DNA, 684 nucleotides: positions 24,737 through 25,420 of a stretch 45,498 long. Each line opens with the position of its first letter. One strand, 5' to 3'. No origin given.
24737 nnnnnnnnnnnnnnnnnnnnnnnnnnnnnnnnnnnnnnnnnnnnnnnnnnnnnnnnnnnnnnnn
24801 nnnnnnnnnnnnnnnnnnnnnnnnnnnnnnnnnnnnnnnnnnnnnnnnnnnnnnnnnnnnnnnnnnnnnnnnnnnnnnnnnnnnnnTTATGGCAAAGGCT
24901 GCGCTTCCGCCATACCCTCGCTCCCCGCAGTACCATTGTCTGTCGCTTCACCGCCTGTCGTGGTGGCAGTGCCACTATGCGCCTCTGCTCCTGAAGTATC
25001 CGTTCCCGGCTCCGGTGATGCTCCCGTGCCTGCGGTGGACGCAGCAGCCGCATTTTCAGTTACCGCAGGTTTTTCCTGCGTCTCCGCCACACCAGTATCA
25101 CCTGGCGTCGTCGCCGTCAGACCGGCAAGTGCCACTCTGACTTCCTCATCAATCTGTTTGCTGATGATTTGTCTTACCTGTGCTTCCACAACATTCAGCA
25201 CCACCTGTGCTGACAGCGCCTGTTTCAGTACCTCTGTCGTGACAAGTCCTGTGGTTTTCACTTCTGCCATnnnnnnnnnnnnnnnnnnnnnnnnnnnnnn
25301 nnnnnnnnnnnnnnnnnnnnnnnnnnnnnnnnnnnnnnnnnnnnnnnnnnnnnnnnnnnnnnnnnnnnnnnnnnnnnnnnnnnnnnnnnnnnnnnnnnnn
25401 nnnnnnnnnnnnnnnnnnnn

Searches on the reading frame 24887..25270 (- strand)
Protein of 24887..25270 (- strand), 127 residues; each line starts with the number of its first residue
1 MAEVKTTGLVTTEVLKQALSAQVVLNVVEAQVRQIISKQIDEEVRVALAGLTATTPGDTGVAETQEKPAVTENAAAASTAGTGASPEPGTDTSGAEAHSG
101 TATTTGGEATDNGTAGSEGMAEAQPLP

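Call 4: search_protein_families(library=pfam, proteins=[window:24887-25270:-], max_evalue=0.1)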
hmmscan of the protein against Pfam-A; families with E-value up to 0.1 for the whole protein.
window:24887-25270:- (127 aa): 1 family
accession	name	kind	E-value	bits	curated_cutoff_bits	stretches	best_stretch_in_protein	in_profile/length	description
PF05696.16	DUF826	-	0.00013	22.5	25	1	1-62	1-62/75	Protein of unknown function (DUF826)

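Call 53: search_protein_families(library=phrogs, proteins=[window:24887-25270:-], max_evalue=0.01)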
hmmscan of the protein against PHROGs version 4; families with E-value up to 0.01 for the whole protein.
window:24887-25270:- (127 aa): 1 family
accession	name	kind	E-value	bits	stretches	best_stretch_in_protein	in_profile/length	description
phrog_311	-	unknown function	1.8e-18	67.9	1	1-90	1-83/85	-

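Call 54: search_protein_families(library=ncbifam, proteins=[window:24887-25270:-], max_evalue=0.01)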
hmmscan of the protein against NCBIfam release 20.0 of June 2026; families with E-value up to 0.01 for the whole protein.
window:24887-25270:- (127 aa): 0 families

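Call 87: search_protein_families(library=padloc, proteins=[window:24887-25270:-], max_evalue=0.1)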
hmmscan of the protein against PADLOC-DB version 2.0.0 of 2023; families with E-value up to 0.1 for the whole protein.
window:24887-25270:- (127 aa): 0 families
